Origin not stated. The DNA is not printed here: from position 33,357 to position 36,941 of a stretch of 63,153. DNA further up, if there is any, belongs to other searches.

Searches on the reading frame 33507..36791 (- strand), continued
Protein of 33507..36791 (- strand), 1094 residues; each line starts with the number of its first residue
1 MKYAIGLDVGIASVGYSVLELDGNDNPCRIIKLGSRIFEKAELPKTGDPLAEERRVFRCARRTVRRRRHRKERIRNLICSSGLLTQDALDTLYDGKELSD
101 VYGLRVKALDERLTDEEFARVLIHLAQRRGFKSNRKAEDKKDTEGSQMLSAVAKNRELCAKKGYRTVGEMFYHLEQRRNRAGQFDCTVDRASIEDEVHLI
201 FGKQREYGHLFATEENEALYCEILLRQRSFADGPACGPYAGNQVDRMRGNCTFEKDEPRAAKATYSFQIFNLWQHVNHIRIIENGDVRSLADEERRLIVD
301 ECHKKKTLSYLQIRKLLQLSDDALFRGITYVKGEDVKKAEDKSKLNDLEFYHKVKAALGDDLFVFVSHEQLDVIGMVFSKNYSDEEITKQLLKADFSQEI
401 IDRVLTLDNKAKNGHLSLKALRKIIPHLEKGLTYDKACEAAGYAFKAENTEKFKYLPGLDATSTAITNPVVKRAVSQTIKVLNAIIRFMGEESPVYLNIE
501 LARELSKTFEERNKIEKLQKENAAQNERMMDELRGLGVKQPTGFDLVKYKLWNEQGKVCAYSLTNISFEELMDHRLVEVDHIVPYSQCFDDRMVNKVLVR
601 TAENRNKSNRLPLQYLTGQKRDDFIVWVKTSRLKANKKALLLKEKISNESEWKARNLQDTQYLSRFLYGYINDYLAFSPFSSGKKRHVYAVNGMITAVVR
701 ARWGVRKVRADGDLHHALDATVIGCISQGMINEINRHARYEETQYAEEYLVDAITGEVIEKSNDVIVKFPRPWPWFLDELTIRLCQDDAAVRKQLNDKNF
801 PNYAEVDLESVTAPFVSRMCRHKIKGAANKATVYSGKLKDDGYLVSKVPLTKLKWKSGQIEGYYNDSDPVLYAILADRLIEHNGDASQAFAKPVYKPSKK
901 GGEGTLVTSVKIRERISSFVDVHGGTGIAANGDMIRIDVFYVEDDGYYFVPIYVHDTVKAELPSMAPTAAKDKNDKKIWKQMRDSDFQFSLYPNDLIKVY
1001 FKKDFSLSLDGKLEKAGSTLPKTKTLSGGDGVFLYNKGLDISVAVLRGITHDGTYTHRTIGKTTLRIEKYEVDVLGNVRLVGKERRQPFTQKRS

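Call 23: find_encoding_contigs(protein=P0017, flank=10000, max_places=2)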
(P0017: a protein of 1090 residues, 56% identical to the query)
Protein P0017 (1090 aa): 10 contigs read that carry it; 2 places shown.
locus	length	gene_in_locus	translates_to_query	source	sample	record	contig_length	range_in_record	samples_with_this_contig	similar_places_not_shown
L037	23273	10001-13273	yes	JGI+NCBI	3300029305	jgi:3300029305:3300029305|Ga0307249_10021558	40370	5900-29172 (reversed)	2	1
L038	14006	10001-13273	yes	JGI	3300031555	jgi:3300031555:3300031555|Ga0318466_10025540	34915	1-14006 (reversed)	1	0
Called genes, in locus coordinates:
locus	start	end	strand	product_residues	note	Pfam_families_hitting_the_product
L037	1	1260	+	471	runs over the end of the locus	PF02449:Glyco_hydro_42 (faint), PF01229:Glyco_hydro_39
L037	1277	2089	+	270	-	PF00106:adh_short, PF01370:Epimerase (weak), PF08659:KR (faint), PF13561:adh_short_C2, PF23441:SDR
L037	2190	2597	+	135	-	-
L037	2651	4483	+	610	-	PF00890:FAD_binding_2 (weak), PF01134:GIDA (faint), PF01266:DAO (faint), PF12831:FAD_oxidored, PF13450:NAD_binding_8 (weak)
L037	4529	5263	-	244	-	PF08220:HTH_DeoR, PF00455:DeoRC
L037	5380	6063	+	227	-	PF00596:Aldolase_II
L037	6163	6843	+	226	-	PF07722:Peptidase_C26, PF00117:GATase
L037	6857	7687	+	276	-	-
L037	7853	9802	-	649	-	PF16126:DUF4838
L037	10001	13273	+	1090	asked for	PF18470:Cas9_a, PF13395:HNH_4, PF18541:RuvC_III, PF22702:Cas9_RuvC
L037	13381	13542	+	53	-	-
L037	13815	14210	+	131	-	-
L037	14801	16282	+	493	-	PF13173:AAA_14, PF13635:DUF4143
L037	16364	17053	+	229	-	PF04029:2-ph_phosp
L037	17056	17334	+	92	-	PF14131:DUF4298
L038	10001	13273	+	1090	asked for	PF18470:Cas9_a, PF13395:HNH_4, PF18541:RuvC_III, PF22702:Cas9_RuvC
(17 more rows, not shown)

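Call 30: find_encoding_contigs(protein=P0030, flank=10000, max_places=1)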
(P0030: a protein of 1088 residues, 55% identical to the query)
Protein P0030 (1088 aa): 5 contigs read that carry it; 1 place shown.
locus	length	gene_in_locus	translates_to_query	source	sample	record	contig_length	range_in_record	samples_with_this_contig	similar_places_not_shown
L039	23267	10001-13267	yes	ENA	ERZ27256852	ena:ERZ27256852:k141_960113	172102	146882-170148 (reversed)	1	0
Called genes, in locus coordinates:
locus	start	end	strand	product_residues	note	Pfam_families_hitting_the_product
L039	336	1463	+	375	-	PF01558:POR, PF13534:Fer4_17 (faint), PF12838:Fer4_7, PF13183:Fer4_8 (weak), PF13187:Fer4_9 (weak), PF13237:Fer4_10 (weak), PF14697:Fer4_21, PF00037:Fer4 (weak), +4 more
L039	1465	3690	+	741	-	PF01855:POR_N, PF17147:PFOR_II, PF02775:TPP_enzyme_C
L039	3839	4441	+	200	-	PF01381:HTH_3, PF12844:HTH_19, PF13443:HTH_26 (weak), PF13560:HTH_31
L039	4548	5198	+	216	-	PF01569:PAP2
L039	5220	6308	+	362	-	PF22244:GCE_fung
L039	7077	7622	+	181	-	PF14512:TM1586_NiRdase (faint), PF00881:Nitroreductase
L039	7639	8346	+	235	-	PF00005:ABC_tran, PF13304:AAA_21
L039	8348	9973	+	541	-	PF09847:12TM_1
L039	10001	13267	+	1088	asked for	PF18470:Cas9_a, PF13395:HNH_4, PF18541:RuvC_III, PF22702:Cas9_RuvC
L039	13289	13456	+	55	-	-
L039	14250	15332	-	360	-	PF00595:PDZ (faint), PF17820:PDZ_6 (weak), PF05580:Peptidase_S55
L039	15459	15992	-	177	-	-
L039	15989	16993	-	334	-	-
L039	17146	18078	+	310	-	PF02603:Hpr_kinase_N, PF07475:Hpr_kinase_C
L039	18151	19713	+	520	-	PF12673:SipL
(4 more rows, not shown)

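Call 31: find_encoding_contigs(protein=P0039, flank=10000, max_places=1)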
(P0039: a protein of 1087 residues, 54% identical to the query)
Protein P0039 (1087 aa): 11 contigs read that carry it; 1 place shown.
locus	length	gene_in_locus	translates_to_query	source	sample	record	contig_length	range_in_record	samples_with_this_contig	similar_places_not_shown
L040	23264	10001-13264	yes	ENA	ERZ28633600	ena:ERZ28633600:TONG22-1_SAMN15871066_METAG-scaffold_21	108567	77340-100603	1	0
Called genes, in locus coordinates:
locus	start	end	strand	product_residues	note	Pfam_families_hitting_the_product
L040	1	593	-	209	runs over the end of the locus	PF20197:DUF6560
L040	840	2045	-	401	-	PF00871:Acetate_kinase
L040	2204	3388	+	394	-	PF05636:HIGH_NTase1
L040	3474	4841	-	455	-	PF02089:Palm_thioest (faint)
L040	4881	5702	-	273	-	PF14808:TMEM164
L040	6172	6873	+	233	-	PF00702:Hydrolase, PF12710:HAD, PF13419:HAD_2, PF13242:Hydrolase_like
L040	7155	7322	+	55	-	-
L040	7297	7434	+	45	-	-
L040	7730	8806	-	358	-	PF02810:SEC-C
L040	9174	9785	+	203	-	PF00239:Resolvase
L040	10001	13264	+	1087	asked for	PF18470:Cas9_a, PF13395:HNH_4, PF18541:RuvC_III, PF22702:Cas9_RuvC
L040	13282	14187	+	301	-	PF01867:Cas_Cas1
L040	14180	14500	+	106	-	PF09827:CRISPR_Cas2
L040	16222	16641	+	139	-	-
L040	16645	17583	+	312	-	PF13495:Phage_int_SAM_4 (weak)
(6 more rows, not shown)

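Call 32: find_encoding_contigs(protein=P0048, flank=10000, max_places=1)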
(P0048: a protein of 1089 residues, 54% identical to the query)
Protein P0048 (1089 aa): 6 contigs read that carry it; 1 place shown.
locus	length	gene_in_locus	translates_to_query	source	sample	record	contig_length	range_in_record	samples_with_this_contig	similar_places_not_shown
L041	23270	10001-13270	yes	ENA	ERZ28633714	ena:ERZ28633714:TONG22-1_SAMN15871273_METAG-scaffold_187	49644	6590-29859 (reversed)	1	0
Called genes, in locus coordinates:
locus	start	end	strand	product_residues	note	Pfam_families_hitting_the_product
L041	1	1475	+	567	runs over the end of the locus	-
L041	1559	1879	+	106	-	PF18692:DUF5640 (faint)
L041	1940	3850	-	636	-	PF16334:DUF4964, PF17168:DUF5127, PF16335:GtaA_6_Hairpin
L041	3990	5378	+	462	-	PF02056:Glyco_hydro_4, PF11975:Glyco_hydro_4C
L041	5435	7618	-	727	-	PF17132:Glyco_hydro_106 (weak)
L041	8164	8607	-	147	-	-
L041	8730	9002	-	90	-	PF01016:Ribosomal_L27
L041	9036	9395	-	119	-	PF04327:Peptidase_Prp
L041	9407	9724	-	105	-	PF00829:Ribosomal_L21p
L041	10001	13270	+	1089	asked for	PF18470:Cas9_a (weak), PF13395:HNH_4, PF22702:Cas9_RuvC, PF18541:RuvC_III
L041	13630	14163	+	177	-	PF01867:Cas_Cas1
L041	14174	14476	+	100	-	PF09827:CRISPR_Cas2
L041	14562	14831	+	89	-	-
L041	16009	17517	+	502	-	PF13375:RnfC_N, PF01512:Complex1_51K, PF12838:Fer4_7 (faint), PF10531:SLBB, PF13237:Fer4_10 (faint)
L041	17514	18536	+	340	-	PF03116:NQR2_RnfD_RnfE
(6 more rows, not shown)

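Call 33: find_encoding_contigs(protein=P0090, flank=10000, max_places=1)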
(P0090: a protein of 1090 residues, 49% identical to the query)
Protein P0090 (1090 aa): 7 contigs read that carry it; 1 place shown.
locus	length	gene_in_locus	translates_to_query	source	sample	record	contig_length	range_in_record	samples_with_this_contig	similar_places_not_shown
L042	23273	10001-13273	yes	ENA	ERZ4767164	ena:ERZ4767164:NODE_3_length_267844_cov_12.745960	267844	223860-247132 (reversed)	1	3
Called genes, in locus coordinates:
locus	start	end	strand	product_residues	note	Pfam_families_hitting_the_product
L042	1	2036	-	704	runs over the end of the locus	PF13522:GATase_6, PF13537:GATase_7, PF01380:SIS, PF13580:SIS_2 (faint), PF01380:SIS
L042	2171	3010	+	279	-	-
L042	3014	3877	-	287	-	PF00892:EamA, PF05653:Mg_trans_NIPA (faint), PF10639:TMEM234 (faint), PF00892:EamA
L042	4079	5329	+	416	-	-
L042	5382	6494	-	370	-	PF03600:CitMHS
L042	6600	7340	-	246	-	PF00069:Pkinase, PF07714:PK_Tyr_Ser-Thr, PF03109:ABC1 (weak), PF17667:Pkinase_fungal (weak)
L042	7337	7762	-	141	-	-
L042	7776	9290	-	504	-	-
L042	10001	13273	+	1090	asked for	PF18470:Cas9_a, PF13395:HNH_4, PF18541:RuvC_III (weak), PF22702:Cas9_RuvC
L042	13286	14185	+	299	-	PF01867:Cas_Cas1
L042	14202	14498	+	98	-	PF09827:CRISPR_Cas2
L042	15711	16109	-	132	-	PF04883:HK97-gp10_like (weak)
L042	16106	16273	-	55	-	-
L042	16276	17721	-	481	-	PF04233:Phage_Mu_F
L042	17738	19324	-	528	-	PF13522:GATase_6, PF13537:GATase_7, PF12481:DUF3700 (weak), PF00733:Asn_synthase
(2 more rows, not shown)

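Call 56: search_solved_structures(query=window:33507-36791:-, max_evalue=1e-215, show_alignments=1)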
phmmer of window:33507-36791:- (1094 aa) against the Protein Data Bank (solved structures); distinct sequences matched with E-value up to 1e-215: 5.
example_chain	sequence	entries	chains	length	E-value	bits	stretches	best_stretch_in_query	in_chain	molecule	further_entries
8jtj_A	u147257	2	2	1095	2.9e-219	733.9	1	1-1087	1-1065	CRISPR-associated endonuclease Cas9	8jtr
9ar4_A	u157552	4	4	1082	6.7e-219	732.7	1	1-1086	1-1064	CRISPR-associated endonuclease Cas9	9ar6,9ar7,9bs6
8uza_A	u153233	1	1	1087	7.7e-219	732.5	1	1-1087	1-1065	CRISPR-associated endonuclease Cas9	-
8uzb_A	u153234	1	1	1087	2.9e-218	730.6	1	1-1087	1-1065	CRISPR-associated endonuclease Cas9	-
21dz_A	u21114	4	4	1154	4.1e-218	730.1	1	1-1093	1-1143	CRISPR-associated endonuclease Cas9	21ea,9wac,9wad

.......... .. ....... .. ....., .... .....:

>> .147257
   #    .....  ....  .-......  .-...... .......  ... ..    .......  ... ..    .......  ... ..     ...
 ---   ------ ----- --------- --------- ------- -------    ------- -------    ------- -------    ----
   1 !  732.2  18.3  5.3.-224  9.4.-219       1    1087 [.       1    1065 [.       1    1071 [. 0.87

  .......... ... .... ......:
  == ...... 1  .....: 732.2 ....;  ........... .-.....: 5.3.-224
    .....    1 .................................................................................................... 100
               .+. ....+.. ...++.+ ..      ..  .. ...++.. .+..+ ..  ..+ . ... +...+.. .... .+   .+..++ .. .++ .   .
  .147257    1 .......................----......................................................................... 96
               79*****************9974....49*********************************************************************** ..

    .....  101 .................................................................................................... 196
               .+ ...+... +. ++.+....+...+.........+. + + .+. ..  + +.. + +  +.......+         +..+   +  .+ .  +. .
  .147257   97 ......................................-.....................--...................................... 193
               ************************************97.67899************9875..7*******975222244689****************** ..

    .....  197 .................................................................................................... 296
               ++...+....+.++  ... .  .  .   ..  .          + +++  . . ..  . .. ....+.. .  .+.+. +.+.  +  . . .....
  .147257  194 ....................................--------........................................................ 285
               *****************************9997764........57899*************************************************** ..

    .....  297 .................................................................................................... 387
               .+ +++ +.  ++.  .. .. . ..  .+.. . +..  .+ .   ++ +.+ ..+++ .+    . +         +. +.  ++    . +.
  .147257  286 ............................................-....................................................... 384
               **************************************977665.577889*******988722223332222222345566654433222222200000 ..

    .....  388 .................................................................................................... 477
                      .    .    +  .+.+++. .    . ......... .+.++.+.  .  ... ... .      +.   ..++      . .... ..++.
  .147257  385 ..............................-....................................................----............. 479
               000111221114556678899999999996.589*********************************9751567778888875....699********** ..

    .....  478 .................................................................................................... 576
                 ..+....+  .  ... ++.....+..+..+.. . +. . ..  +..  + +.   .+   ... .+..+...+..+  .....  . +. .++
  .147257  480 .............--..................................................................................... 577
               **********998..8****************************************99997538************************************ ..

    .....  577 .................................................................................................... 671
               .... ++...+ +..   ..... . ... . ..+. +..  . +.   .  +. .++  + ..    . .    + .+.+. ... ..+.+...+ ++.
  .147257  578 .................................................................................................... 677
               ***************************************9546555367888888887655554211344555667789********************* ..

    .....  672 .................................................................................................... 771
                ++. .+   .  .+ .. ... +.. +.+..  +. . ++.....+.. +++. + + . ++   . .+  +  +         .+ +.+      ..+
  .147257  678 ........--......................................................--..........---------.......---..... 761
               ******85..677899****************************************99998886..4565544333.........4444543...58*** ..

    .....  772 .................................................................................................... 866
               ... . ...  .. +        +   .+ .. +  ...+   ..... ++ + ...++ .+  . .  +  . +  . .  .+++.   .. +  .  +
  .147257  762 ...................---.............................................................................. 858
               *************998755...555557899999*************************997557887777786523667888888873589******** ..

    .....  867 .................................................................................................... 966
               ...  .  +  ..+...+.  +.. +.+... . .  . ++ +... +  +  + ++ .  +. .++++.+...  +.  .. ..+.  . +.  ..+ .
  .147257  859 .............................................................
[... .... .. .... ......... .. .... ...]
